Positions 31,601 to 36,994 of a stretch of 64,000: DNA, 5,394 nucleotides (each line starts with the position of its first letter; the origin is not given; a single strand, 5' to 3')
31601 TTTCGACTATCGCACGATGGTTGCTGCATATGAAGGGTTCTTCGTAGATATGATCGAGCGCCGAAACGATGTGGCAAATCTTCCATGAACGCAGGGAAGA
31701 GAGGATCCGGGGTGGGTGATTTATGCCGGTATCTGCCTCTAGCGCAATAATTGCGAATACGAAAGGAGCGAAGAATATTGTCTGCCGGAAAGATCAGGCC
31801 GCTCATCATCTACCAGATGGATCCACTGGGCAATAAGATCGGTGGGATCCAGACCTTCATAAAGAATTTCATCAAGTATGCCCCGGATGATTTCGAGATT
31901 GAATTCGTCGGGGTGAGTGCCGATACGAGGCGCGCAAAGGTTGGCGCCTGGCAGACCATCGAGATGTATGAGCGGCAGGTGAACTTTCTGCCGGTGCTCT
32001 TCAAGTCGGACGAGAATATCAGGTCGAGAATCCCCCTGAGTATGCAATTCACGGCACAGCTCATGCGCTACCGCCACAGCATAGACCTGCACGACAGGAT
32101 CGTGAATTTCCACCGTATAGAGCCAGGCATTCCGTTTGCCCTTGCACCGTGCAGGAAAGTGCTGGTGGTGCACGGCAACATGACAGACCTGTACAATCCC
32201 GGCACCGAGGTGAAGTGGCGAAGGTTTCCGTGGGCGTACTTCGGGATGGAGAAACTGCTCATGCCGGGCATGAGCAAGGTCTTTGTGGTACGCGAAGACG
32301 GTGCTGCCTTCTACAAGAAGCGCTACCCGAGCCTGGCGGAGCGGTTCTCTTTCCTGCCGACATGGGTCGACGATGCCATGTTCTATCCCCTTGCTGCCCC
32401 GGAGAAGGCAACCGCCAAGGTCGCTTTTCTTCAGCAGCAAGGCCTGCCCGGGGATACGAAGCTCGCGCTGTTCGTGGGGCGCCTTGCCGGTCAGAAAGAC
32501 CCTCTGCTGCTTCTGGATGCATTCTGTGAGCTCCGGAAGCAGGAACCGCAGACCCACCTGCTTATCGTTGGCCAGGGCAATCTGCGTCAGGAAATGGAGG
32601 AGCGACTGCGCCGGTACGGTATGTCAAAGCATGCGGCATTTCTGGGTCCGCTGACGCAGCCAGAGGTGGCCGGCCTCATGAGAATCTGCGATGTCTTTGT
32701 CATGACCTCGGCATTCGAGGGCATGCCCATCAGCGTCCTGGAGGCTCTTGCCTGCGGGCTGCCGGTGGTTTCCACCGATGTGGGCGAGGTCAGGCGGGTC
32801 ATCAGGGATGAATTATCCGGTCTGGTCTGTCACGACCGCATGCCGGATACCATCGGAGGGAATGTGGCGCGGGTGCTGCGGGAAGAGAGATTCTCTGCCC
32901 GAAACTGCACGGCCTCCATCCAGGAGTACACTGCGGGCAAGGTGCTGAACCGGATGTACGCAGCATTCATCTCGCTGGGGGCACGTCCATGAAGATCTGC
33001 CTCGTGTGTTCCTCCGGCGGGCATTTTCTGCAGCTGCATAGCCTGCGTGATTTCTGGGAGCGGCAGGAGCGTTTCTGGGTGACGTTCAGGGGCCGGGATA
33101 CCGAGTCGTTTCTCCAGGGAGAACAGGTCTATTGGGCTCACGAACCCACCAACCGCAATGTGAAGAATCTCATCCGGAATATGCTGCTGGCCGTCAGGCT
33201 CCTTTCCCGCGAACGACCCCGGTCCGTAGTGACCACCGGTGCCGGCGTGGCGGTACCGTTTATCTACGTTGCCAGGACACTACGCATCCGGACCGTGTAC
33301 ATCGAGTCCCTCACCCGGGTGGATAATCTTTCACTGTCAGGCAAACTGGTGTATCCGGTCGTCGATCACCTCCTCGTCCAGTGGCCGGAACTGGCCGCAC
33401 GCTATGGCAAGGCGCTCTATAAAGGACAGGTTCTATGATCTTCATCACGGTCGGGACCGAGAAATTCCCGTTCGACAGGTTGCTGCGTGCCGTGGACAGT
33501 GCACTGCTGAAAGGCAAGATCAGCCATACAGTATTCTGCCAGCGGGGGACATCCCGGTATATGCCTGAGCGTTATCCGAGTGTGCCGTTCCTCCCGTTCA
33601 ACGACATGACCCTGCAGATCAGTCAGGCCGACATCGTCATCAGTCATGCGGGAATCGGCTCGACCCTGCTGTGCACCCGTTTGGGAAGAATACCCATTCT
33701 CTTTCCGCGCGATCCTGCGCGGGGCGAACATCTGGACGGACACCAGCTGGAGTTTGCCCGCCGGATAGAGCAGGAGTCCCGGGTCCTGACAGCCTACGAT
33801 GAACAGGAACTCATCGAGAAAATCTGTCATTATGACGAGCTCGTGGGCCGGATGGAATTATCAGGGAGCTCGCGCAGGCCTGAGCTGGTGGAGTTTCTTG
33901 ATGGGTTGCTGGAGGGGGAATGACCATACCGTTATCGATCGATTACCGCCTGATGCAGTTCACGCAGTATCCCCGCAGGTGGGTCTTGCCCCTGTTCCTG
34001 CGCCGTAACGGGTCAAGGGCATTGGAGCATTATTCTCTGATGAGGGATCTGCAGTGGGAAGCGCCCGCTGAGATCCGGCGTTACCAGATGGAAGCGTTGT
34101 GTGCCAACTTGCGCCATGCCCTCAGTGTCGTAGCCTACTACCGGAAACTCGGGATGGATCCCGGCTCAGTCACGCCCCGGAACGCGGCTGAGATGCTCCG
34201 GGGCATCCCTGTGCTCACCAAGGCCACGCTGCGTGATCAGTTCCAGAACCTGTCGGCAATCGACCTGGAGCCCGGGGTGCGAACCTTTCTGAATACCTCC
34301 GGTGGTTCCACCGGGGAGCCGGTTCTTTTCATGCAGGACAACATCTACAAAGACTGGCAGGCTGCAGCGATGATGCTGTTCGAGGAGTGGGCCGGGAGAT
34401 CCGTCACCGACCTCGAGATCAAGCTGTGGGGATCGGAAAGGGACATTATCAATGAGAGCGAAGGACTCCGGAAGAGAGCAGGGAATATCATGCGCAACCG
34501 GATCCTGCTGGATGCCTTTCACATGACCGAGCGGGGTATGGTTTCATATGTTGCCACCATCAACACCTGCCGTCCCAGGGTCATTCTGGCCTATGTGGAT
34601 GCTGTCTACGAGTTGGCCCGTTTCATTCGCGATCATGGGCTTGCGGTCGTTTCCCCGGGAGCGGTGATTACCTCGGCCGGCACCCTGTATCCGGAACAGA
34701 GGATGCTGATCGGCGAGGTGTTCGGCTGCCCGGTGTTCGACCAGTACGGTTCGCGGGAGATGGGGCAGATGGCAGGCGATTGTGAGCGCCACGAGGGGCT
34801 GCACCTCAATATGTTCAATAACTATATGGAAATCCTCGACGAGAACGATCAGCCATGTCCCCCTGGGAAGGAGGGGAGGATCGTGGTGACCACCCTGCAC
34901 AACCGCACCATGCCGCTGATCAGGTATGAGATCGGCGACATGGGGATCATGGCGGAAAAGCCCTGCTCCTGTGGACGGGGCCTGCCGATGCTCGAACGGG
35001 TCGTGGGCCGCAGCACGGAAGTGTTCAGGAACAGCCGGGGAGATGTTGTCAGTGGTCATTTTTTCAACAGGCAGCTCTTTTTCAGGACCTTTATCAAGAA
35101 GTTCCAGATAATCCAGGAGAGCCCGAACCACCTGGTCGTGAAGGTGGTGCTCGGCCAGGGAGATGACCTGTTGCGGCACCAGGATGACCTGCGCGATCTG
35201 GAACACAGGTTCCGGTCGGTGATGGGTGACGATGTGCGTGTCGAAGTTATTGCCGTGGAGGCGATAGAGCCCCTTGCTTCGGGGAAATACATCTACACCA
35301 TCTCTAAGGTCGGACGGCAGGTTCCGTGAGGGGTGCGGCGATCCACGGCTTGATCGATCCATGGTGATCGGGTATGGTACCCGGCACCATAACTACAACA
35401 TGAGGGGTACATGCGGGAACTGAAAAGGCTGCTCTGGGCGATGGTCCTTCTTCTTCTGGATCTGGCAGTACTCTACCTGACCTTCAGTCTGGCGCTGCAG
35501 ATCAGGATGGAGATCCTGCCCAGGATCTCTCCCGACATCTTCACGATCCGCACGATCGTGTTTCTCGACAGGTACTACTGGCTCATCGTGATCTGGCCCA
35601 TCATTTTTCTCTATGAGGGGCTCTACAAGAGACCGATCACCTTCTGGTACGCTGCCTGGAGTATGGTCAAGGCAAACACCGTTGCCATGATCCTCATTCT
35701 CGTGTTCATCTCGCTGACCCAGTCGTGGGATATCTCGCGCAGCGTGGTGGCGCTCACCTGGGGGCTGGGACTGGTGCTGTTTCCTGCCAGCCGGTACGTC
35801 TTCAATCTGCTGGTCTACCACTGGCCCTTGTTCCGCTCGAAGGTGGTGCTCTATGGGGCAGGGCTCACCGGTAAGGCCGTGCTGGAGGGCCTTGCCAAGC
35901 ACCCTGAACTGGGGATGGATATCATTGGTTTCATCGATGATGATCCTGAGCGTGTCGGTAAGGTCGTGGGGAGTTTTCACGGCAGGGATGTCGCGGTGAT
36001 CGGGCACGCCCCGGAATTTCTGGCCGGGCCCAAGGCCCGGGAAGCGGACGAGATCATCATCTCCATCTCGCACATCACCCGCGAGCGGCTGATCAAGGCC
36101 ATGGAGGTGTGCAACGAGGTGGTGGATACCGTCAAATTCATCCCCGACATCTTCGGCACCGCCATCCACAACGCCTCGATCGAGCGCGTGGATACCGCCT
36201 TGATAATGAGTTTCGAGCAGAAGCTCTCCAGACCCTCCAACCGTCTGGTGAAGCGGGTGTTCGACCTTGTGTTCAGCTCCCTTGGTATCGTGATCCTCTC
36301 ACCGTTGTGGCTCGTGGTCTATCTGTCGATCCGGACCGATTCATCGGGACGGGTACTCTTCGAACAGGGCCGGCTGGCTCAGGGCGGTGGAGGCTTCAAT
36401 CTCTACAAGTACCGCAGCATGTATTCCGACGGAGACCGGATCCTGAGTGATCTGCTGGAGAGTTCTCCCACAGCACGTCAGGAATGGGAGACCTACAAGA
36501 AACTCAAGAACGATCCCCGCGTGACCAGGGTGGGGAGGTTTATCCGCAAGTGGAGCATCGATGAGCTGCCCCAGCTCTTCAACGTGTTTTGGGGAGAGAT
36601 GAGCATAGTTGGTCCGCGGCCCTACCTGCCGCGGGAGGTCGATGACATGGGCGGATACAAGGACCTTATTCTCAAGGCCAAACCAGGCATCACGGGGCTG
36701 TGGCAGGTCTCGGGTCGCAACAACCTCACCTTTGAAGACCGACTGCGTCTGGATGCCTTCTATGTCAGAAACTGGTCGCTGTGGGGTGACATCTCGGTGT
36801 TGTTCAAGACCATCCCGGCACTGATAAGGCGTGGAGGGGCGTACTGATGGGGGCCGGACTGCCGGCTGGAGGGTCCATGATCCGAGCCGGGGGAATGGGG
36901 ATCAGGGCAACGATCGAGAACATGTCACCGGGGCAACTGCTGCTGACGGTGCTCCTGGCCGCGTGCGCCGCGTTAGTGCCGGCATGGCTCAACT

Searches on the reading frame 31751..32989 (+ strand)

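Call 21: search_protein_families(library=pfam, proteins=[window:31751-32989:+], max_evalue=0.001)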
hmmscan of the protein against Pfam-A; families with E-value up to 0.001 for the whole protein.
window:31751-32989:+ (413 aa): 3 families
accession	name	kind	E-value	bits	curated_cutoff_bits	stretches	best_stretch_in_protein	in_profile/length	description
PF00534.26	Glycos_transf_1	-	3.6e-37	128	26.4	1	228-381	7-161/172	Glycosyl transferases group 1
PF13692.12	Glyco_trans_1_4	-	2.2e-31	109.5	27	1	237-377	2-141/142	Glycosyl transferases group 1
PF20706.3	GT4-conflict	-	1.9e-07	30.9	26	1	233-358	194-327/385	Family 4 Glycosyltransferase in conflict systems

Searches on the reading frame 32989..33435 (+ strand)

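Call 21: search_protein_families(library=pfam, proteins=[window:32989-33435:+], max_evalue=0.001)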
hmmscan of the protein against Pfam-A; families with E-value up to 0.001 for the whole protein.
window:32989-33435:+ (149 aa): 1 family
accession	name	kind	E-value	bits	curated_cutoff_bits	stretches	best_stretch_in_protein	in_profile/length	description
PF08660.17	Alg14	-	5.1e-21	75.9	27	1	54-147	71-170/171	Oligosaccharide biosynthesis protein Alg14 like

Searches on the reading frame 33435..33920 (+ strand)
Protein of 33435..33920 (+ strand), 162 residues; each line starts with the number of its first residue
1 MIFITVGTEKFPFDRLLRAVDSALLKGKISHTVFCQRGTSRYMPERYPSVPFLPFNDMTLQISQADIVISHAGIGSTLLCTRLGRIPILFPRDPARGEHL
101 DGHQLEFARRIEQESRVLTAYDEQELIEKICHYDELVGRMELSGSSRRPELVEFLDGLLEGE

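Call 21: search_protein_families(library=pfam, proteins=[window:33435-33920:+], max_evalue=0.001)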
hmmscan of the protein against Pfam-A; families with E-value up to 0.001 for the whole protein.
window:33435-33920:+ (162 aa): 1 family
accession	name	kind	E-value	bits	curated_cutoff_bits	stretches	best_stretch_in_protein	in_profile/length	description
PF04101.22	Glyco_tran_28_C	-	3.4e-14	53.7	22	1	1-130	1-137/166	Glycosyltransferase family 28 C-terminal domain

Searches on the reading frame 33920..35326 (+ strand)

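Call 21: search_protein_families(library=pfam, proteins=[window:33920-35326:+], max_evalue=0.001)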
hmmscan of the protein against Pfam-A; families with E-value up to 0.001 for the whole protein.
window:33920-35326:+ (469 aa): 0 families

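Call 30: search_protein_families(library=ncbifam, proteins=[window:33920-35326:+], max_evalue=0.001)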
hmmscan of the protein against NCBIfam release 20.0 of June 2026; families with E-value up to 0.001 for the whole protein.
window:33920-35326:+ (469 aa): 7 families
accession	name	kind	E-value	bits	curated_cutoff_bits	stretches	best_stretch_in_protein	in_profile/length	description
NF045666.1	DVU1553_fam_AMP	equivalog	5.6e-43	147.3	300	1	48-364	19-330/331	DVU_1553 family AMP-dependent CoA ligase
NF053551.1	FlxY_rubin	equivalog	3.1e-30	105.3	520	2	266-452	224-408/424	flexirubin biosynthesis putative acyl-CoA ligase FlxY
NF041878.1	paak_haloarch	equivalog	1.7e-23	82.9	700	1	47-369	8-329/427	phenylacetate--CoA ligase PaaK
TIGR02304.1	aden_form_hyp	equivalog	6.4e-19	68.2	251.9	1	195-410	165-376/430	F390 synthetase-related protein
TIGR02155.1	PA_CoA_ligase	equivalog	4e-17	61.9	646.3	2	250-450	201-409/422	phenylacetate--CoA ligase PaaK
NF041217.1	BagE_FevW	exception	6.7e-17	61.5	800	1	257-367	205-313/424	bagremycin/ferroverdin synthetase BagE/FevW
TIGR03335.1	F390_ftsA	equivalog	1.9e-16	59.8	458.7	1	89-355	52-320/445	coenzyme F390 synthetase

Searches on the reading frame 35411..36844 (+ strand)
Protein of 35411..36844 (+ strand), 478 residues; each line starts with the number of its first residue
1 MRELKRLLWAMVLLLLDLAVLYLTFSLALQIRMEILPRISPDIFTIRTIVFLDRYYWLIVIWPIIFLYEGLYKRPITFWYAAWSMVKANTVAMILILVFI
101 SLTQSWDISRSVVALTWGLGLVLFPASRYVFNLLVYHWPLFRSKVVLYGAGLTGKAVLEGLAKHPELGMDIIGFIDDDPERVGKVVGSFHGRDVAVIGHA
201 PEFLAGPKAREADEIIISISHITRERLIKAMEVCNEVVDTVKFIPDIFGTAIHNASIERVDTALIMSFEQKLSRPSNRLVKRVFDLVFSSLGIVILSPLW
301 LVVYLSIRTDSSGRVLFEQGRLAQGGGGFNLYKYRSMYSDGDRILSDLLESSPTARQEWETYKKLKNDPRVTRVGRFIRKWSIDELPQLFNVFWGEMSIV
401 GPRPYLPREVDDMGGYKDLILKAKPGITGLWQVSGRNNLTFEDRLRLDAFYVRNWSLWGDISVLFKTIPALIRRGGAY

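Call 10: search_protein_families(library=pfam, proteins=[window:35411-36844:+], max_evalue=1)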
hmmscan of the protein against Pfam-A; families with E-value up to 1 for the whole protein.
window:35411-36844:+ (478 aa): 4 families
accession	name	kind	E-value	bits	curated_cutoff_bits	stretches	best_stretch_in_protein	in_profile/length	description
PF02397.22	Bac_transf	-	2.6e-61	206.7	27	1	281-472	1-178/179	Bacterial sugar transferase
PF13727.12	CoA_binding_3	-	7e-08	33.1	25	1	86-244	22-174/175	CoA-binding domain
PF17836.7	PglD_N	-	0.0059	17.6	23.4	1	144-219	1-65/78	PglD N-terminal domain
PF02254.24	TrkA_N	-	0.12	13.1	23.8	1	145-236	1-85/116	TrkA-N domain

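Call 11: search_protein_families(library=ncbifam, proteins=[window:35411-36844:+], max_evalue=1)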
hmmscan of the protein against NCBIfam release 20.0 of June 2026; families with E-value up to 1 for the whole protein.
window:35411-36844:+ (478 aa): 19 families
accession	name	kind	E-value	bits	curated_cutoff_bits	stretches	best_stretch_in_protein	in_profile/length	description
TIGR03022.1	WbaP_sugtrans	subfamily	6.2e-123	411.4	403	1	13-478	1-456/456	undecaprenyl-phosphate galactose phosphotransferase WbaP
TIGR03025.1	EPS_sugtrans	subfamily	1.8e-113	380.1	295.55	1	16-478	2-445/445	exopolysaccharide biosynthesis polyprenyl glycosylphosphotransferase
TIGR03023.1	WcaJ_sugtrans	equivalog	7.5e-89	299.1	410.75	1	16-478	2-453/453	undecaprenyl-phosphate glucose phosphotransferase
NF011751.0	PRK15204.1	equivalog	1.3e-78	264.8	907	1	21-478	29-476/476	undecaprenyl-phosphate galactose phosphotransferase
NF052601.1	undeca_RfbP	equivalog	9.2e-66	221.6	330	1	269-472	33-236/244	undecaprenyl-phosphate galactose phosphotransferase family protein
NF041877.1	EPS_EpsZ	equivalog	3.4e-61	207.3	800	1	39-477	37-458/459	exopolysaccharide biosynthesis polyisoprenyl-phosphate hexose-1-phosphate transferase EpsZ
TIGR03013.1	EpsB_2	subfamily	2.7e-51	175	393.35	1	19-472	5-437/443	TIGR03013 family XrtA/PEP-CTERM system glycosyltransferase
NF007518.0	PRK10124.1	equivalog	2.2e-49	168.4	684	1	85-468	84-454/464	undecaprenyl-phosphate glucose phosphotransferase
NF050817.1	PolSacchBiosHfsE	equivalog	3e-39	135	750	1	143-472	141-460/467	polysaccharide biosynthesis protein HfsE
NF045514.1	glycotran_HepC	equivalog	1.7e-19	70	140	1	270-405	106-212/220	heterocyst development glycosyltransferase HepC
NF003992.0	PRK05472.2-1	equivalog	0.0007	18.8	226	1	143-198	99-153/249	redox-sensing transcriptional repressor Rex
NF003994.0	PRK05472.2-3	equivalog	0.011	15.1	130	1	143-197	87-137/217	redox-sensing transcriptional repressor Rex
NF003996.0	PRK05472.2-5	equivalog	0.024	14.5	138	1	143-190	78-124/209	redox-sensing transcriptional repressor Rex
NF003995.0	PRK05472.2-4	subfamily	0.025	14.1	126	1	143-193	84-133/213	redox-sensing transcriptional repressor Rex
NF007031.0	PRK09496.1-2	equivalog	0.035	13.1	289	1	144-217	2-71/458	Trk system potassium transporter TrkA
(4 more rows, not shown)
